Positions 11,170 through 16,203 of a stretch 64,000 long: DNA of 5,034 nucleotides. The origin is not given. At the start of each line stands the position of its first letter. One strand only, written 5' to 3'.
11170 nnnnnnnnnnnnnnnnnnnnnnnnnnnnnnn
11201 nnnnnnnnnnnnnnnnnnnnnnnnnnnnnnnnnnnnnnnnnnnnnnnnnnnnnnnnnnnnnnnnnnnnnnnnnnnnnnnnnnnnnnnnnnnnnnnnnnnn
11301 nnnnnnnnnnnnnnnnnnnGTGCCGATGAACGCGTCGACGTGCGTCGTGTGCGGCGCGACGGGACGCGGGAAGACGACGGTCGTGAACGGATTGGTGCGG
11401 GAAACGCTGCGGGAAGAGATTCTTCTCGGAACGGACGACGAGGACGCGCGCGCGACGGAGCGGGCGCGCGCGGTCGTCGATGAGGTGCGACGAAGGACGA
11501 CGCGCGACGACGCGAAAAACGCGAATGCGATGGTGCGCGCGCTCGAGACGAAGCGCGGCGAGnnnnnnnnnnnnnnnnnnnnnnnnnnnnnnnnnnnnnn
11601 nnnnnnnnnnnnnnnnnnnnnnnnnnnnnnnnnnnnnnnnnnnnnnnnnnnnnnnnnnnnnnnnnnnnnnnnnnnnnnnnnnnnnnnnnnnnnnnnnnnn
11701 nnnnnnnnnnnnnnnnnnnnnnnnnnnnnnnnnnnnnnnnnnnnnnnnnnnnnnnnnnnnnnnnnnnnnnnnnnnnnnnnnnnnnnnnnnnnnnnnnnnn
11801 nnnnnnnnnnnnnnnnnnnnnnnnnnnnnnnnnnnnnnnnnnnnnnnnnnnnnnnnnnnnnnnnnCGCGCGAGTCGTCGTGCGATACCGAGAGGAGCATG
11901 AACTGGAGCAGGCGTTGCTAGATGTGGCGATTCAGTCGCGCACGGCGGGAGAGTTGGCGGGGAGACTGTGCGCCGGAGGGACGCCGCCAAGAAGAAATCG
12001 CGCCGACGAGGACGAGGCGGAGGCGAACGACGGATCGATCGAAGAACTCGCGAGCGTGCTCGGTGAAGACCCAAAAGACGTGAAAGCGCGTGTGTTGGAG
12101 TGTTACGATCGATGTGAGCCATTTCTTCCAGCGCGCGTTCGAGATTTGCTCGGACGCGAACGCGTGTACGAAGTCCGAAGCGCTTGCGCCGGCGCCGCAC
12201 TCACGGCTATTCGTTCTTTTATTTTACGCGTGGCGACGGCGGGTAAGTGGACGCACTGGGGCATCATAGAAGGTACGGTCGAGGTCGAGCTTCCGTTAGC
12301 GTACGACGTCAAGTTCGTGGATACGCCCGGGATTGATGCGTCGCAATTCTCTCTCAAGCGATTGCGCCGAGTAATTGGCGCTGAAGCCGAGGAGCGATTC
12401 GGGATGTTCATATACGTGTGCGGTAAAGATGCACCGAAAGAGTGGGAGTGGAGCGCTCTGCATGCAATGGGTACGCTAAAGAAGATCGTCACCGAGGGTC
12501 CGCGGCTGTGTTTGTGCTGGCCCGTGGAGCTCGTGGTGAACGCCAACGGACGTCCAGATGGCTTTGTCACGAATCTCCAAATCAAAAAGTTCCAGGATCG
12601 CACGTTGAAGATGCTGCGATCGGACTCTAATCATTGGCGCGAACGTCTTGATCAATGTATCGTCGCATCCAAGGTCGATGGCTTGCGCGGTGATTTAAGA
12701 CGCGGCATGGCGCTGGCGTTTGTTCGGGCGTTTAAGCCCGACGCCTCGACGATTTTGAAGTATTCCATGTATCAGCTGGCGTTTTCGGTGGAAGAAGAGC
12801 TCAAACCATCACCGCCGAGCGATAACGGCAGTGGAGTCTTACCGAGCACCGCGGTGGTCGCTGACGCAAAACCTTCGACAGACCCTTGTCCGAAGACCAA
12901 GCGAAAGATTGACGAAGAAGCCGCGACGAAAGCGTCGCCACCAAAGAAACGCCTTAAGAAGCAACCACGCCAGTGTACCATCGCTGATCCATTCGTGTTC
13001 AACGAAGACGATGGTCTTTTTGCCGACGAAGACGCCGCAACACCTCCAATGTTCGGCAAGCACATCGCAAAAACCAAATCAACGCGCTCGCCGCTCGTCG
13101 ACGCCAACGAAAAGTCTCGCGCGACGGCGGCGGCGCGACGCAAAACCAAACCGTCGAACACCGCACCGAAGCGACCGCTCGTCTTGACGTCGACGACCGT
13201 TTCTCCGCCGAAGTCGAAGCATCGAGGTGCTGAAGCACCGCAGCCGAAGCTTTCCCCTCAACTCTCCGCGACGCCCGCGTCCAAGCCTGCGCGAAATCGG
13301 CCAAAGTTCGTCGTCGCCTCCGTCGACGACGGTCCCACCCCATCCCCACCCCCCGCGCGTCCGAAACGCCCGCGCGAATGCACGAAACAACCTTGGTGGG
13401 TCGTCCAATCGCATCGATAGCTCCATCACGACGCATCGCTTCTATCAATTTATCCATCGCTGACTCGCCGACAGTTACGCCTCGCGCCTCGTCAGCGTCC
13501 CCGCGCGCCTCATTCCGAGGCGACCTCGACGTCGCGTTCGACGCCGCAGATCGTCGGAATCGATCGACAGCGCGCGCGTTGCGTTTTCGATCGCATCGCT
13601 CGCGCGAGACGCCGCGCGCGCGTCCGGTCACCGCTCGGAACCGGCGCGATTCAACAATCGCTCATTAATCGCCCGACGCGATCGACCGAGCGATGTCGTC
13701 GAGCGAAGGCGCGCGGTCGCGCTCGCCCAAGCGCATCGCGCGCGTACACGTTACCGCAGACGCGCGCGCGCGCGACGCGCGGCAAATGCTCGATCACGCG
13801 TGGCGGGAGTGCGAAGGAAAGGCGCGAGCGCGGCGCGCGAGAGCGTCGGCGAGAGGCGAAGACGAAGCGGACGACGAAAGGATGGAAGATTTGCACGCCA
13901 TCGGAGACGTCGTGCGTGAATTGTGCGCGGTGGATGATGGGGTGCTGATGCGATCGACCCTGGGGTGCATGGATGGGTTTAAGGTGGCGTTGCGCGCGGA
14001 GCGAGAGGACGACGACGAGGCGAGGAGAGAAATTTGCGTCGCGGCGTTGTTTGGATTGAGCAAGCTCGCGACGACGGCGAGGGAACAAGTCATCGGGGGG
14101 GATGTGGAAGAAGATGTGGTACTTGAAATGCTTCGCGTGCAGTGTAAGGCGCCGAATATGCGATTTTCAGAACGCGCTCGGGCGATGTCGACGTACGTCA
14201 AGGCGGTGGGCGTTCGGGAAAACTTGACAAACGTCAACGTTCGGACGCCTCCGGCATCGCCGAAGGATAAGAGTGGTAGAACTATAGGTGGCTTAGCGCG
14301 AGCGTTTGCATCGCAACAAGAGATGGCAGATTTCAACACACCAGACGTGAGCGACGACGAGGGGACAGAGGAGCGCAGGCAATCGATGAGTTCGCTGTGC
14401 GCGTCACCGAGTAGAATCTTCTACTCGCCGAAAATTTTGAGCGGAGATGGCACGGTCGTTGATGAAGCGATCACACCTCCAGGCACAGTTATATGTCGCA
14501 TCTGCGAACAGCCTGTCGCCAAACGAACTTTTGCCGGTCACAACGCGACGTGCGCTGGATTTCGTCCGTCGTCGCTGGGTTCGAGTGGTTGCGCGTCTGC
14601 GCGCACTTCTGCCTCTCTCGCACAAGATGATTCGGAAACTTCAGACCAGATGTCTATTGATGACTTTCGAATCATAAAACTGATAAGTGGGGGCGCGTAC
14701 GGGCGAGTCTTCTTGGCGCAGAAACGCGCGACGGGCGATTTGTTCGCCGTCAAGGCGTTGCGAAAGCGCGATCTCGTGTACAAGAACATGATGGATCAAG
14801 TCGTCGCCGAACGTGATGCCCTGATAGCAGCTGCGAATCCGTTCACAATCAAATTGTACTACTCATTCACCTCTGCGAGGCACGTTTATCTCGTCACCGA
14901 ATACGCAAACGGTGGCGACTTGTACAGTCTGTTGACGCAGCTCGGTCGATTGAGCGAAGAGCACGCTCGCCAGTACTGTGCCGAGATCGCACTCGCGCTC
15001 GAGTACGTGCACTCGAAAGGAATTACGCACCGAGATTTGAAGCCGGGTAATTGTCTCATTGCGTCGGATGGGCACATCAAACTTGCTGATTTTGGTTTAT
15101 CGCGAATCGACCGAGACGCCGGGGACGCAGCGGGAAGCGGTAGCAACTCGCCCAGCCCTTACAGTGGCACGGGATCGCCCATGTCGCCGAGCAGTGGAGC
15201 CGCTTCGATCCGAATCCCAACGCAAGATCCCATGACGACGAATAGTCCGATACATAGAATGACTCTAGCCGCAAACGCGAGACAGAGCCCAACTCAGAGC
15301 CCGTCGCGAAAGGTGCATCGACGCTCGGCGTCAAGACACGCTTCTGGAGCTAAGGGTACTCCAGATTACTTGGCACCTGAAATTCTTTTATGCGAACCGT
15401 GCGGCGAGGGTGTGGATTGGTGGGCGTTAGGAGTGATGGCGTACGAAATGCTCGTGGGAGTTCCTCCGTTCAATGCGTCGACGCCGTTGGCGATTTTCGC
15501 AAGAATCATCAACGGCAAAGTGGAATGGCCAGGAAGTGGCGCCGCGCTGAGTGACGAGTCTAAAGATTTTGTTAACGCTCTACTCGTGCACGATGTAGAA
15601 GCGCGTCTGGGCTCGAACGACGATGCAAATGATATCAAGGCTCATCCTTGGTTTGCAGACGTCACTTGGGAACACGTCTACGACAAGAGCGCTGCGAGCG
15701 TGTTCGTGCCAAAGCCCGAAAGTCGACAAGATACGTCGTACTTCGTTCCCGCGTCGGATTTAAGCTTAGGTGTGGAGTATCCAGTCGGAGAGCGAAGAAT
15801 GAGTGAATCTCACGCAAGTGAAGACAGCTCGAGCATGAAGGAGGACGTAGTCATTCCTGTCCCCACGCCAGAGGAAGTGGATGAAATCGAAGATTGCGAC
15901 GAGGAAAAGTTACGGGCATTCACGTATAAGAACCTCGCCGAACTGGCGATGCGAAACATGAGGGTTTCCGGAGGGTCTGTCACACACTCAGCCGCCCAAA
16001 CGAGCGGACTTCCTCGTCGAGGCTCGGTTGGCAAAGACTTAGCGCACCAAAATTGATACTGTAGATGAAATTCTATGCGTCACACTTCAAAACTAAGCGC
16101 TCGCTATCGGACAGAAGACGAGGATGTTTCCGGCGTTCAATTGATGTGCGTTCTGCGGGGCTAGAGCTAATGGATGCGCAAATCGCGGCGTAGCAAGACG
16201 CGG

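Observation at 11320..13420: GTPase-like gene with its P-loop and DTPG motifs in different reading frames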

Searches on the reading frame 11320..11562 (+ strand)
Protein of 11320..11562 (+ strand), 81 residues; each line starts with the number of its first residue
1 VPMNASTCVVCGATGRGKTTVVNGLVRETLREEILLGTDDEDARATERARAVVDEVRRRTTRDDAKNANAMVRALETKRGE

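Call 5: search_protein_families(library=pfam, max_evalue=1, proteins=[window:11320-11562:+])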
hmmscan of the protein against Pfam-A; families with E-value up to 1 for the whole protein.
window:11320-11562:+ (81 aa): 23 families
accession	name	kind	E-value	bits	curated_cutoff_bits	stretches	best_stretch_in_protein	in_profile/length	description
PF13671.12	AAA_33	-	0.00017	22.4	27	1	9-74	3-61/143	AAA domain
PF13401.12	AAA_22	-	0.00029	21.6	27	1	5-72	5-72/130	AAA domain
PF01580.24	FtsK_SpoIIIE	-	0.0011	18.9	24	1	6-26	40-60/221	FtsK/SpoIIIE family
PF00735.24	Septin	-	0.0012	18.6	26.2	1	7-46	6-45/280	Septin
PF13245.12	AAA_19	-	0.0039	17.8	25.1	1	3-51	9-53/134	AAA domain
PF20720.3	nSTAND3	-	0.011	15.9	27.2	1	6-33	18-45/155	Novel STAND NTPase 3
PF03193.22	RsgA_GTPase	-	0.012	15.8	30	1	4-41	105-142/174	RsgA GTPase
PF00910.28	RNA_helicase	-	0.017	16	21.5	1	9-32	2-25/105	RNA helicase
PF00350.29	Dynamin_N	-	0.025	15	27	1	9-29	2-22/168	Dynamin family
PF13481.12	AAA_25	-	0.029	14.4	27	1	6-67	34-93/195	AAA domain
PF13173.12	AAA_14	-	0.033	14.6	27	1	7-59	4-57/129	AAA domain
PF13238.12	AAA_18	-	0.043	14.7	29.4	1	9-59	2-57/128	AAA domain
PF10412.15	TrwB_AAD_bind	-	0.046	13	20.5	1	7-28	17-38/387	Type IV secretion-system coupling protein DNA-binding domain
PF13191.12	AAA_16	-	0.047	14.6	32.6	1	7-46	26-73/167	AAA ATPase domain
PF01935.23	DUF87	-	0.066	13.7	23.2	1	9-31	27-49/220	Helicase HerA, central domain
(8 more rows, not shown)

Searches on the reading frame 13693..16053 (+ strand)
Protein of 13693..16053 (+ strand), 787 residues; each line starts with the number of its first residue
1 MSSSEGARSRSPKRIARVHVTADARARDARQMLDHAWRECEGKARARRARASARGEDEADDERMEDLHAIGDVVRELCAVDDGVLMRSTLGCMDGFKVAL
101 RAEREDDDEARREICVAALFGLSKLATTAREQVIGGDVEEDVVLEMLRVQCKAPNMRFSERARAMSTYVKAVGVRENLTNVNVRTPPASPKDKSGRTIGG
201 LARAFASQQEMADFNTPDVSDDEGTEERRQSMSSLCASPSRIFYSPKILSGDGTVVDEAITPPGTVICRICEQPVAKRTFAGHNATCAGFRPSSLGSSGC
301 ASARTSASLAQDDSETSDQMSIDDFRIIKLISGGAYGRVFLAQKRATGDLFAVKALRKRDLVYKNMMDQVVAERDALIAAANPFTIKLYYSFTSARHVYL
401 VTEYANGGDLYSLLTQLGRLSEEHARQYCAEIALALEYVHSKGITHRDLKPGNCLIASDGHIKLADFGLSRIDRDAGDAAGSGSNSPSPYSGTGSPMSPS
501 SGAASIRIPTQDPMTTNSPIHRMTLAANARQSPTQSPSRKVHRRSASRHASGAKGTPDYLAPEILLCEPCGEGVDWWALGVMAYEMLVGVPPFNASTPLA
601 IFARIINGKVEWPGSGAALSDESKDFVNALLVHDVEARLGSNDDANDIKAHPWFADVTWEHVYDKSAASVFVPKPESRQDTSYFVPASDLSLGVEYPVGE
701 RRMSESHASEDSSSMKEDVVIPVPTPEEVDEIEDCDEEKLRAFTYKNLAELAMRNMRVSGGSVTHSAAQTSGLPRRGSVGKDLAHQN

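Call 23: list_cluster_members(proteins=[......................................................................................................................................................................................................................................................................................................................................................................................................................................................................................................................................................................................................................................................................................, window:13693-16053:+, P0001, P0003, P0005, P0007])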
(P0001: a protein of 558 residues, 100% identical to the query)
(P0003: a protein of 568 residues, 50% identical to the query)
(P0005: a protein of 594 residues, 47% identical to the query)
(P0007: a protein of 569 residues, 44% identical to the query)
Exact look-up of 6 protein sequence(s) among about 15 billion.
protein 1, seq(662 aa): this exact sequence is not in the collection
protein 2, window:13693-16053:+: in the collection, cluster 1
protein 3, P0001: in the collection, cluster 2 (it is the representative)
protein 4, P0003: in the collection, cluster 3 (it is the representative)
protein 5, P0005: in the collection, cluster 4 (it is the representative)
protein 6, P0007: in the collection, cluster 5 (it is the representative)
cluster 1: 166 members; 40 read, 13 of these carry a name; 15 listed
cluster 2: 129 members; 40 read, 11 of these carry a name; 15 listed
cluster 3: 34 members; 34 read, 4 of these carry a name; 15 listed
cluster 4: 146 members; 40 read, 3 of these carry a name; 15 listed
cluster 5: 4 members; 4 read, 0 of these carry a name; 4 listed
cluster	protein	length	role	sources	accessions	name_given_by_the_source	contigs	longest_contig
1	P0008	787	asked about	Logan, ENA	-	-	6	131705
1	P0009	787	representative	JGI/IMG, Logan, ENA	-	serine/threonine protein kinase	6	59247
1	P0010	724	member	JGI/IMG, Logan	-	serine/threonine protein kinase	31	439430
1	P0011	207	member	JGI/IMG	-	serine/threonine protein kinase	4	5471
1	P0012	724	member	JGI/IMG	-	serine/threonine protein kinase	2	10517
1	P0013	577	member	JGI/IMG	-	serine/threonine protein kinase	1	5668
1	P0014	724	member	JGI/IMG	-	serine/threonine protein kinase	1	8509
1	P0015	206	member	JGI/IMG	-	serine/threonine protein kinase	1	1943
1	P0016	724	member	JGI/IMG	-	serine/threonine protein kinase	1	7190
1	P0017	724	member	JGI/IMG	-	serine/threonine protein kinase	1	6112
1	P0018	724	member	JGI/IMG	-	serine/threonine protein kinase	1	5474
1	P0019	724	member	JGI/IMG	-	serine/threonine protein kinase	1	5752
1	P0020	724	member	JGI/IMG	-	serine/threonine protein kinase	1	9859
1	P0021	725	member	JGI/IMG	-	serine/threonine protein kinase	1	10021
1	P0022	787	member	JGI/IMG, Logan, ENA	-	-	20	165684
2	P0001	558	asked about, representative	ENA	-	-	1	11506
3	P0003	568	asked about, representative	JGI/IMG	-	hypothetical protein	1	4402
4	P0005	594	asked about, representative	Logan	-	-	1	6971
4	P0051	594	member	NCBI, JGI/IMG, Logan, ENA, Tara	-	hypothetical protein | strand:+ start:176 stop:1960 length:1785 start_codon:yes stop_codon:yes gene_type:complete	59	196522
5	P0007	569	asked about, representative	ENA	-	-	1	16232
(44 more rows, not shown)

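Call 24: find_encoding_contigs(protein=P0051, flank=3000, max_places=6)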
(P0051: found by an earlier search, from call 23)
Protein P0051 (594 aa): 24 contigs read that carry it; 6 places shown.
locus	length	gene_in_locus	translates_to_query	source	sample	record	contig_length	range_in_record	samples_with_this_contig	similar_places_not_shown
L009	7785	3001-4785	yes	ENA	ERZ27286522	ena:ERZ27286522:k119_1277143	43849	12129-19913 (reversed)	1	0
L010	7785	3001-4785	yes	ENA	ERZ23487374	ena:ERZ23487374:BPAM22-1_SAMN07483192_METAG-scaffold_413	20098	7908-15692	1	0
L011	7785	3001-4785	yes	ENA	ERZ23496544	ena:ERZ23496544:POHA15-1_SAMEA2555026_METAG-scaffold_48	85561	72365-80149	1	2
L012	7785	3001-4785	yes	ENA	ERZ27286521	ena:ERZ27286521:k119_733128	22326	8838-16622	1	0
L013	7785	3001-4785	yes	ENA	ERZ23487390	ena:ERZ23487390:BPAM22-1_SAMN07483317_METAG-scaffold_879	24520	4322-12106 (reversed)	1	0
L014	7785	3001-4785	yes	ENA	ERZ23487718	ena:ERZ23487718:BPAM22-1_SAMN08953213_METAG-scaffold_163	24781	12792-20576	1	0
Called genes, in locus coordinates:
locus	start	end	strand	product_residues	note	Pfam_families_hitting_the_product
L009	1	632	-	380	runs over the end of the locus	PF00294:PfkB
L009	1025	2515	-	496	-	PF01417:ENTH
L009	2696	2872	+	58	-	-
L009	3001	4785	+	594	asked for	-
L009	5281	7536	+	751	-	PF00069:Pkinase, PF07714:PK_Tyr_Ser-Thr, PF00069:Pkinase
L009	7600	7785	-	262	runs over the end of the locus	PF00583:Acetyltransf_1, PF13508:Acetyltransf_7, PF08445:FR47 (weak), PF13673:Acetyltransf_10 (weak)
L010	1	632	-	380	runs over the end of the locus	PF00294:PfkB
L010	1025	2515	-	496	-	PF01417:ENTH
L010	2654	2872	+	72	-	-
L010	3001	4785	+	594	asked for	-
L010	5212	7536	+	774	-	PF00069:Pkinase, PF07714:PK_Tyr_Ser-Thr, PF00069:Pkinase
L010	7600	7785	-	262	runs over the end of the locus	PF00583:Acetyltransf_1, PF13508:Acetyltransf_7, PF08445:FR47 (weak), PF13673:Acetyltransf_10 (weak)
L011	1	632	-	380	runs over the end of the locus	PF00294:PfkB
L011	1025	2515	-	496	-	PF01417:ENTH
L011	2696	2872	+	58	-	-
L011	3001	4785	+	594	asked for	-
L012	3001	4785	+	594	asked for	-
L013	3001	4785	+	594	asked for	-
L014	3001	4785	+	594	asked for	-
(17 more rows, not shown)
